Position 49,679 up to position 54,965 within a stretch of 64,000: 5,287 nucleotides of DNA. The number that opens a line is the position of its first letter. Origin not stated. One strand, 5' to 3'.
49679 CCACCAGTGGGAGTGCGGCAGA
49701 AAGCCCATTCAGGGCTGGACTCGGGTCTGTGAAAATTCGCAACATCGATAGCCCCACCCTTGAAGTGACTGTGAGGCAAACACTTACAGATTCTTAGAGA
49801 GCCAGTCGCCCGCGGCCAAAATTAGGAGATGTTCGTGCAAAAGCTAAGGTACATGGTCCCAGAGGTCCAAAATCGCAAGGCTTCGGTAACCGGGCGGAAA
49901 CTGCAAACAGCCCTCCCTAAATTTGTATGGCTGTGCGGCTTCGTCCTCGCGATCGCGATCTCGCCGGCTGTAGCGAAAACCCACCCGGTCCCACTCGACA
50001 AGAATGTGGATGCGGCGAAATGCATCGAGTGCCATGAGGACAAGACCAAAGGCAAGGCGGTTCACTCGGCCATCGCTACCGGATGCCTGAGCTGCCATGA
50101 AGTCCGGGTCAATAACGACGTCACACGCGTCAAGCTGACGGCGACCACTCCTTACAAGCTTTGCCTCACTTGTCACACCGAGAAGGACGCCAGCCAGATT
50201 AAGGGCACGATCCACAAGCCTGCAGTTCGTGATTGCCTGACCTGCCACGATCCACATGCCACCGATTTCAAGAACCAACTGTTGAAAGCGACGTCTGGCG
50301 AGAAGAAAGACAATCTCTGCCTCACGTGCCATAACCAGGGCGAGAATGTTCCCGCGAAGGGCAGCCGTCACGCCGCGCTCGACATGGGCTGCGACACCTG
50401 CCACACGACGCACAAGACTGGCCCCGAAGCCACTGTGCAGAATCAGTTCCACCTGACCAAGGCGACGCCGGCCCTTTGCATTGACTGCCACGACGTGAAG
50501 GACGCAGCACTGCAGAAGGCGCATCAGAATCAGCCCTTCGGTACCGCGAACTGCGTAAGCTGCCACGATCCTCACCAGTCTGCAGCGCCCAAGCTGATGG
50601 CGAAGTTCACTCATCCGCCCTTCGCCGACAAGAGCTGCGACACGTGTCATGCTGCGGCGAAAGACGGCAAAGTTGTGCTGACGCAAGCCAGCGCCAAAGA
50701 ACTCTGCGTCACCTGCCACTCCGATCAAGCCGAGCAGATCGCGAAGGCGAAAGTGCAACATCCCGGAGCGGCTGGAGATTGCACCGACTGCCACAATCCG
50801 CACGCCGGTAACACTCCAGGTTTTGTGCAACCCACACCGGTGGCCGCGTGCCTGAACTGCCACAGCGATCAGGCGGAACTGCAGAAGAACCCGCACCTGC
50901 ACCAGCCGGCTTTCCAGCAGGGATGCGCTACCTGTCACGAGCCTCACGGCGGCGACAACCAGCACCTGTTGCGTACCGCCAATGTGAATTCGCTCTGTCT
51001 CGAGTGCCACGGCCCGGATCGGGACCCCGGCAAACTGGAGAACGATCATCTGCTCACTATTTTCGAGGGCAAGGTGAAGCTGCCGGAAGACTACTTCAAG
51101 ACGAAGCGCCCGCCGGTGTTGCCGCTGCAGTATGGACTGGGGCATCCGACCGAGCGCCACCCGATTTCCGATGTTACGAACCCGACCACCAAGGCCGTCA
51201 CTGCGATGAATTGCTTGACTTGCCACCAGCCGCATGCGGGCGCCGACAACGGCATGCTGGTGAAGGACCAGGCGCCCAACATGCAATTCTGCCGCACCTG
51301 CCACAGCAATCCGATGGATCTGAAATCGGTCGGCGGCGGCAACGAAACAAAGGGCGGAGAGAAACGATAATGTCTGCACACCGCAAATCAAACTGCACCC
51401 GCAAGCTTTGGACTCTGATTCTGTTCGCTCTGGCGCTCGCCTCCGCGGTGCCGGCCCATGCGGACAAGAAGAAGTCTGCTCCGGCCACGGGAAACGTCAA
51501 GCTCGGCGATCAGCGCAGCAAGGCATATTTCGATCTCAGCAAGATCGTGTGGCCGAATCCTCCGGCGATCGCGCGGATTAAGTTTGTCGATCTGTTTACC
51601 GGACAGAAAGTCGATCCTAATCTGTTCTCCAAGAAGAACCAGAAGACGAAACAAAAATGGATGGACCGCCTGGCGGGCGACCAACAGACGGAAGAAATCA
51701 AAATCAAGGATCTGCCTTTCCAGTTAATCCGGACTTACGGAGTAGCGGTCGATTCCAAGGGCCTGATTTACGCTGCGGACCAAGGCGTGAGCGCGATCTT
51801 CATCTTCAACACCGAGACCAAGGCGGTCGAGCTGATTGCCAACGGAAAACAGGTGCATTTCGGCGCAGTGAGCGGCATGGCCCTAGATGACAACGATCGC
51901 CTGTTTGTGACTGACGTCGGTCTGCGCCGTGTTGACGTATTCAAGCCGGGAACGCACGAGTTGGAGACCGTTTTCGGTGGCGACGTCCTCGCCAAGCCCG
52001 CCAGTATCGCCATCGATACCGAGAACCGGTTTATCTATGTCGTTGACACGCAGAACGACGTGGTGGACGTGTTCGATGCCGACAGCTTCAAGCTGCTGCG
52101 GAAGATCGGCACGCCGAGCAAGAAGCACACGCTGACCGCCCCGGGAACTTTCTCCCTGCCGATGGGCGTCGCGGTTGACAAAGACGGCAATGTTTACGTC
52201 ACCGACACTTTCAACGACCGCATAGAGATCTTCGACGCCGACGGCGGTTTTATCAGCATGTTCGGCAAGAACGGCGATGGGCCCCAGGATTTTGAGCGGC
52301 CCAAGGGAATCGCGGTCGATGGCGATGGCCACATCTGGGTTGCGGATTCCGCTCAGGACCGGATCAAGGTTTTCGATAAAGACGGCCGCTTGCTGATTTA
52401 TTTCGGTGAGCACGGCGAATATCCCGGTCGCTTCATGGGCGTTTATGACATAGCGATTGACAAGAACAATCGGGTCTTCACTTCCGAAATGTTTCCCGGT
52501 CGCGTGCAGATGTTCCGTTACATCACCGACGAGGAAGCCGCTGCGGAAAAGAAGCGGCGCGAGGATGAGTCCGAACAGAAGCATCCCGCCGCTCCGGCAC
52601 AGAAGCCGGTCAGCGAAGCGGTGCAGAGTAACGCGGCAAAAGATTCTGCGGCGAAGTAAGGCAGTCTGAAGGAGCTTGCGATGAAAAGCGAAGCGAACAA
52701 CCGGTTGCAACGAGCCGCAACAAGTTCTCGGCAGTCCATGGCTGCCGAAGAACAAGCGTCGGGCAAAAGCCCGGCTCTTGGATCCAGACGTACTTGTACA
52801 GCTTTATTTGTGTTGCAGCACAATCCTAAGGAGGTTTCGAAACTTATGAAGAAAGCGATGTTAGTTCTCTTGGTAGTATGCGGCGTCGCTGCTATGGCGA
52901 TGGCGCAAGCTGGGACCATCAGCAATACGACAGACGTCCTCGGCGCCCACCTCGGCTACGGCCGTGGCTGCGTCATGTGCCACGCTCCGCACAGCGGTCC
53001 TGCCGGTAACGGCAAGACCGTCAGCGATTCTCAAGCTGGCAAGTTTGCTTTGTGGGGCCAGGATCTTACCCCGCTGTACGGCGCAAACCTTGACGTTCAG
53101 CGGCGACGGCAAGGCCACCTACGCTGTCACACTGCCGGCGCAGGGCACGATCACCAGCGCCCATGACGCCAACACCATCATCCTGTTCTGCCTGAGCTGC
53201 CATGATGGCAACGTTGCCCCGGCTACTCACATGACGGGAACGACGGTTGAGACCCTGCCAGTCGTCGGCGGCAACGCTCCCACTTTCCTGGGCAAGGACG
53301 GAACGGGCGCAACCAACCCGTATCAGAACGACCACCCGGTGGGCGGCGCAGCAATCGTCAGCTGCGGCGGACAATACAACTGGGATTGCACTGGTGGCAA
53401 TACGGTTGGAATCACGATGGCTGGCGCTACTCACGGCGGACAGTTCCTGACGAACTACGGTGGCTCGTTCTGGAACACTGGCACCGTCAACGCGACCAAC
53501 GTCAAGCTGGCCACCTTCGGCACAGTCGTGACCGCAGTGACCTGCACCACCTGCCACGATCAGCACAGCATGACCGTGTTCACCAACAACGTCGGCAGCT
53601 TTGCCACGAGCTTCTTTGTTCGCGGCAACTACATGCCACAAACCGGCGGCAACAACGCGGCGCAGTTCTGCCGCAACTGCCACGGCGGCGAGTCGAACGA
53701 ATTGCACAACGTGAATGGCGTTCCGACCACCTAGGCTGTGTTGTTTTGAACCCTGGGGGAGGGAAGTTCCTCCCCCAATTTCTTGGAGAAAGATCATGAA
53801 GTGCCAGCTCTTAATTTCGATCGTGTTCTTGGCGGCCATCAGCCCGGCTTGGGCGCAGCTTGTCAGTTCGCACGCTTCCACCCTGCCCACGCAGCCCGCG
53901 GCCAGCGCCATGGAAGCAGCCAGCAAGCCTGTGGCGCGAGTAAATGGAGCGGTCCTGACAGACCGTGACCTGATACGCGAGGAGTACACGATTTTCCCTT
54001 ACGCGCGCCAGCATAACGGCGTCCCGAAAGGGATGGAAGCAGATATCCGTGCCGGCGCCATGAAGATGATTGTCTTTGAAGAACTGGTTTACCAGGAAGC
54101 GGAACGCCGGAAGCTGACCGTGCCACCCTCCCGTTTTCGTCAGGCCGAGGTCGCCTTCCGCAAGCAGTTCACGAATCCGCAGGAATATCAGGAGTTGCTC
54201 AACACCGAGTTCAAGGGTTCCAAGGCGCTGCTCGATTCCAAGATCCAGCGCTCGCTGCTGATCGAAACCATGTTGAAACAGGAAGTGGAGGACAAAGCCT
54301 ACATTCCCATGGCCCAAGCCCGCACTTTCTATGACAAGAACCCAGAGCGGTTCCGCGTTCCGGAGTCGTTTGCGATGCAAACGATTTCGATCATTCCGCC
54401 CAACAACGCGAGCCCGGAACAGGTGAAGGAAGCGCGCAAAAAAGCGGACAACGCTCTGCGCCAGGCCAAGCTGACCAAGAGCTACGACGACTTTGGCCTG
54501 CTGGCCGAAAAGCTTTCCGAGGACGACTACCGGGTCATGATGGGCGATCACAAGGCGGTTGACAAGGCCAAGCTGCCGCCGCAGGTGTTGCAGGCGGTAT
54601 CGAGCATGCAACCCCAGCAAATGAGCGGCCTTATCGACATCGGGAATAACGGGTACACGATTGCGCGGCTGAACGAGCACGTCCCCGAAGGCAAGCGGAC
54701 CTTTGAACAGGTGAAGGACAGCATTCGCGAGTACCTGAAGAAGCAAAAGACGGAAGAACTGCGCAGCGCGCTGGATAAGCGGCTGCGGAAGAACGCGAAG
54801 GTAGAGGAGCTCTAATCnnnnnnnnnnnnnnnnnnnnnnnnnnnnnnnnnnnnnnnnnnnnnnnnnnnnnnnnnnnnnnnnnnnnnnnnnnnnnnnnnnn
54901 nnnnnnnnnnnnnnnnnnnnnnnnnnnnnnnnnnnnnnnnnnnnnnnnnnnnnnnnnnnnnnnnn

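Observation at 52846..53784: Small Gly/Thr/Asn-rich tetrahaem cytochrome with its own strong RBS and a trailing hairpin: candidate polymerising filament subunit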

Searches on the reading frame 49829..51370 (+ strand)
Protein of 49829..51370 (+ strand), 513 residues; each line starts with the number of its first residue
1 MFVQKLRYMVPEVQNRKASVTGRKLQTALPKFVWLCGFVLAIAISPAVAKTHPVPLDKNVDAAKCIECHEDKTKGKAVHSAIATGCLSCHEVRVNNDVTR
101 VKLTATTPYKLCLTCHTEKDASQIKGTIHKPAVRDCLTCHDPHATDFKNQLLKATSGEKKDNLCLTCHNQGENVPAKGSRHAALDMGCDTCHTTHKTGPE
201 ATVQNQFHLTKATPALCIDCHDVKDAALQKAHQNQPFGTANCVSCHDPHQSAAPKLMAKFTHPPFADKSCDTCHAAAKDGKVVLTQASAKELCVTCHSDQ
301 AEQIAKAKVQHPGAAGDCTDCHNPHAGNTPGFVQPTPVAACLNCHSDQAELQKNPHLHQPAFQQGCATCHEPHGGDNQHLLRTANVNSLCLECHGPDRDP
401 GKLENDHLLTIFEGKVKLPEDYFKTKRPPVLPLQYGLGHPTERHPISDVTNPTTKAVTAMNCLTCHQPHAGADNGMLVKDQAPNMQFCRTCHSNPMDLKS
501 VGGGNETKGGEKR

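Call 9: search_protein_families(library=pfam, max_evalue=0.01, proteins=[window:49829-51370:+])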
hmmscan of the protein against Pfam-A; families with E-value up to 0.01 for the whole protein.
window:49829-51370:+ (513 aa): 8 families
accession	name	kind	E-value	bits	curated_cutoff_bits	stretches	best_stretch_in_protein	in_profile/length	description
PF09699.15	Paired_CXXCH_1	-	3.1e-63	209.7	20.6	8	358-398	1-40/41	Doubled CXXCH motif (Paired_CXXCH_1)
PF14522.11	Cytochrome_C7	-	1.4e-20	73.3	24.8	5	78-141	7-67/67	Cytochrome c7 and related cytochrome c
PF14537.11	Cytochrom_c3_2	-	5.5e-19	68.8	25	3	181-252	2-70/79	Cytochrome c3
PF22113.1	Mtrc-MtrF_II-IV_dom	-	2.5e-14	53.7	30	3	339-497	7-131/176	Outer membrane cytochrome MtrC/MtrF-like, domains II/IV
PF02085.21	Cytochrom_CIII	-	9.9e-13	48.7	22.9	1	255-345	18-101/101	Class III cytochrome C family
PF13435.11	Cytochrome_C554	-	6.4e-06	27.5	20.8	0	450-493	39-84/84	Cytochrome c554 and c-prime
PF22678.1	Cytochrom_c_NrfB-like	-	0.00021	22.2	27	0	285-329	28-72/89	Cytochrome c-type protein NrfB-like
PF03264.19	Cytochrom_NNT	-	0.00062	20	24.1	0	211-260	33-85/174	NapC/NirT cytochrome c family, N-terminal region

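Call 10: search_protein_families(library=ncbifam, max_evalue=0.01, proteins=[window:49829-51370:+])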
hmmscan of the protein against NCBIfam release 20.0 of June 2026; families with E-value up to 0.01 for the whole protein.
window:49829-51370:+ (513 aa): 11 families
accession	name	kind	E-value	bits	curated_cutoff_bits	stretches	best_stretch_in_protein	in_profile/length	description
TIGR03508.1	decahem_SO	subfamily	2.3e-52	178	192.2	4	266-397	93-222/258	DmsE family decaheme c-type cytochrome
TIGR01905.1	paired_CXXCH_1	subfamily_domain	2.8e-51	171.1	25.2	8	129-172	1-40/41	doubled CXXCH domain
NF041028.1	decahem_GSU2203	exception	3.5e-37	128.3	325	3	266-395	124-253/317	GSU2203 family decaheme c-type cytochrome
TIGR03507.1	decahem_SO1788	subfamily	1.1e-15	57.1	209.3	3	110-179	244-313/672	OmcA/MtrC family decaheme c-type cytochrome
NF045722.1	c3_cytochr_TmcA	equivalog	1.8e-14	53.6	114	3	268-324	58-112/125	acidic tetraheme cytochrome c3 TmcA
TIGR03153.1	cytochr_NrfH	equivalog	2e-10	40.9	134.2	2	205-323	19-134/138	cytochrome c nitrite reductase small subunit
NF008659.0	PRK11659.1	equivalog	1.4e-09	37.9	184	0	241-310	112-180/188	cytochrome c nitrite reductase pentaheme subunit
NF045713.1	CxxCH_16_HmcA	equivalog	2e-09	36.6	400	2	110-254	112-260/541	sulfate respiration complex hexadecaheme cytochrome HmcA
TIGR03146.1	cyt_nit_nrfB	equivalog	6.2e-08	33.1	166.6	0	62-119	84-144/145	cytochrome c nitrite reductase pentaheme subunit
NF043011.1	CytC7_Geobact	equivalog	0.00012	22.5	120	0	308-349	37-78/89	cytochrome c7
NF041198.1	UshA_like_PCGU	equivalog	0.0026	16.4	275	1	161-223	442-510/519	UshA-like (seleno)protein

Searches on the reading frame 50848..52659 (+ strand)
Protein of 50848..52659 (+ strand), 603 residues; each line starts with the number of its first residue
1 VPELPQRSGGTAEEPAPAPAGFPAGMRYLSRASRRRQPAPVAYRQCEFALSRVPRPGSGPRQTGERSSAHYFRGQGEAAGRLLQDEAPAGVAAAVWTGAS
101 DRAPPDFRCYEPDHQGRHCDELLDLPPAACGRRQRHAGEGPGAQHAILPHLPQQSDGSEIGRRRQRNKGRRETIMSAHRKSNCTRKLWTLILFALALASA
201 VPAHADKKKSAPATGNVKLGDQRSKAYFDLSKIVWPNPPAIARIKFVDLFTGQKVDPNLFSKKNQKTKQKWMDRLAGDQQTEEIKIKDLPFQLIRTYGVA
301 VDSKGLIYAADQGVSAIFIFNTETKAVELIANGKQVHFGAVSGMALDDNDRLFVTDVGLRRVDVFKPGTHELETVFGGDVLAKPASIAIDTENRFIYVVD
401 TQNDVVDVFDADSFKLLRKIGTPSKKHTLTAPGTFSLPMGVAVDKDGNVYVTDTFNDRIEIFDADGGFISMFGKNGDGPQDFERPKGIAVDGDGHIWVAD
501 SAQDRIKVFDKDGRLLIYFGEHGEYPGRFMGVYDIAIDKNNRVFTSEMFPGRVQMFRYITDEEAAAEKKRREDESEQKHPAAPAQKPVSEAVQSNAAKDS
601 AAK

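Call 9: search_protein_families(library=pfam, max_evalue=0.01, proteins=[window:50848-52659:+])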
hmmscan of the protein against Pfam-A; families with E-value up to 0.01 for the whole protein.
window:50848-52659:+ (603 aa): 11 families
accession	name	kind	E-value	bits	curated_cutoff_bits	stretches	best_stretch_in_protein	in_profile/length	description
PF01436.27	NHL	-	4.5e-21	74.2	20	2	482-509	1-28/28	NHL repeat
PF17170.10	DUF5128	-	1.9e-14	54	22.9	2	446-492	53-99/321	6-bladed beta-propeller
PF08450.18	SGL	-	1.5e-13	51.4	26.3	2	449-516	148-217/246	SMP-30/Gluconolactonase/LRE-like region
PF06739.17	SBBP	-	2e-09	37.6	20.5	0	440-452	17-29/38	Beta-propeller repeat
PF25021.1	TEN_NHL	-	2e-07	30.8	27.1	0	483-521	142-178/357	Teneurin NHL domain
PF24684.1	Vgb_lyase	-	5.3e-06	25.9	50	1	434-516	53-130/290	Virginiamycin B lyase family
PF13449.12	Phytase-like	-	0.0002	21.8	27.6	0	487-516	72-101/284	Esterase-like activity of phytase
PF07494.17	Reg_prop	-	0.0004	20.7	20.4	0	487-499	9-21/24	Two component regulator propeller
PF01731.26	Arylesterase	-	0.0013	19.3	21.3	0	381-404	53-76/86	Arylesterase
PF20067.5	SSL_N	-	0.0087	16.3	18.9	0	441-453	26-38/46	Strictosidine synthase-like, N-terminal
PF10282.15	Lactonase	-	0.0095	15.6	21.7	0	348-510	153-319/344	Lactonase, 7-bladed beta-propeller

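Call 10: search_protein_families(library=ncbifam, max_evalue=0.01, proteins=[window:50848-52659:+])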
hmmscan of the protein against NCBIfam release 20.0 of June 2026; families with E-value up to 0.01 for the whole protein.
window:50848-52659:+ (603 aa): 9 families
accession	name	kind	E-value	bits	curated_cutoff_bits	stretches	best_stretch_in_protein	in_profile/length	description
NF035926.1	scyF_NHL_VPEP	equivalog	9.7e-36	123.7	350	2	438-591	154-308/376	scytonemin biosynthesis PEP-CTERM protein ScyF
NF047780.1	LIC12708_fam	subfamily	8.8e-10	38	150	1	386-516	59-217/391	LIC_12708 family protein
NF052228.1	T9SS_PorZ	equivalog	5.6e-08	31.7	260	0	478-576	426-528/757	type IX secretion system anionic LPS delivery protein PorZ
NF033206.1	ScyE_fam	subfamily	8.6e-07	28.8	80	0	438-458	10-30/333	ScyD/ScyE family protein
TIGR03866.1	PQQ_ABC_repeats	subfamily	2.5e-06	26.8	287.3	0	445-529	9-88/310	PQQ-dependent catabolism-associated beta-propeller protein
NF000096.1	stregra_B_VgbB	exception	0.0029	16.8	600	0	439-527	60-144/295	streptogramin B lyase Vgb(B)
TIGR02276.1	beta_rpt_yvtn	repeat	0.0041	17.1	27.85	0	394-415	4-25/42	beta-propeller repeat protein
NF000022.1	stregra_B_VgbA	exception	0.0061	15.7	600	0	438-527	59-144/299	streptogramin B lyase Vgb(A)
NF052280.1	7_blade_YncE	equivalog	0.0077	15.1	400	0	296-424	77-299/338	7-bladed beta-propeller protein YncE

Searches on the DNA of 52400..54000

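Call 74: search_rna_families(source=window, start=52400, end=54000, threshold=evalue, max_evalue=1)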
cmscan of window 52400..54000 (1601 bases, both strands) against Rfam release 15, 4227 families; matches with E-value up to 1: 0.
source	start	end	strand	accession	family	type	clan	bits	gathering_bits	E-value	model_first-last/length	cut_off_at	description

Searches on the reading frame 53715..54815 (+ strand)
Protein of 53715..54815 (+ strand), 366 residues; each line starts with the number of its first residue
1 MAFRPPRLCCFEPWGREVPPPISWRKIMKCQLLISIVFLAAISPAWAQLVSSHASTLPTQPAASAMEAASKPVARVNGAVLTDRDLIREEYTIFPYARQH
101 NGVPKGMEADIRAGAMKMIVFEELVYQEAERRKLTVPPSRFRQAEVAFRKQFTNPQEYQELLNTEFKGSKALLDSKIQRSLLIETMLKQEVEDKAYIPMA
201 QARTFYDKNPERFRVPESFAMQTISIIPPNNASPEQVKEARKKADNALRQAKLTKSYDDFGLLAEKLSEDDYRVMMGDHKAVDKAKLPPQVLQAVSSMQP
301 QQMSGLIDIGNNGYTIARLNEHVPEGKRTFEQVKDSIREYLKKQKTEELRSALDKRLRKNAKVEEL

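Call 9: search_protein_families(library=pfam, max_evalue=0.01, proteins=[window:53715-54815:+])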
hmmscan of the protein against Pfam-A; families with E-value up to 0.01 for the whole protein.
window:53715-54815:+ (366 aa): 5 families
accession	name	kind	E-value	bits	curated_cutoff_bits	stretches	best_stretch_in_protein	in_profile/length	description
PF13145.12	Rotamase_2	-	6.1e-16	59.8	27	1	200-335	4-121/121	PPIC-type PPIASE domain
PF00639.27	Rotamase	-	7.6e-08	33.7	21.7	1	226-320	4-96/97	PPIC-type PPIASE domain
PF13624.11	SurA_N_3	-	3.7e-05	24.1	27.2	1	70-185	38-160/162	SurA-like N-terminal domain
PF13616.12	Rotamase_3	-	0.0016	19.4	22.5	1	217-308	14-102/116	PPIC-type PPIASE domain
PF13623.11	SurA_N_2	-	0.0016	18.8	28.5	1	64-153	34-130/145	SurA-like N-terminal domain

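Call 10: search_protein_families(library=ncbifam, max_evalue=0.01, proteins=[window:53715-54815:+])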
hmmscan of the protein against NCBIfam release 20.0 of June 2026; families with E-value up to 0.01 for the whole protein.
window:53715-54815:+ (366 aa): 5 families
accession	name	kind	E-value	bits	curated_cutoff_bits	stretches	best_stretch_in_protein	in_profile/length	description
NF000809.0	PRK00059.1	equivalog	1.2e-08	34.8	303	1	112-364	86-329/336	peptidylprolyl isomerase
NF008054.0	PRK10788.1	equivalog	2.6e-07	29.7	493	1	251-358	289-394/626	peptidylprolyl isomerase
TIGR02933.1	nifM_nitrog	equivalog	3.5e-06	27.1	168.2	1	119-348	35-246/256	nitrogen fixation protein NifM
NF008038.0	PRK10770.1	equivalog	1.9e-05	23.7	394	1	65-322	21-273/431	peptidylprolyl isomerase SurA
TIGR02925.1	cis_trans_EpsD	equivalog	0.00095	18.8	108.9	0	177-244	97-163/232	EpsD family peptidyl-prolyl cis-trans isomerase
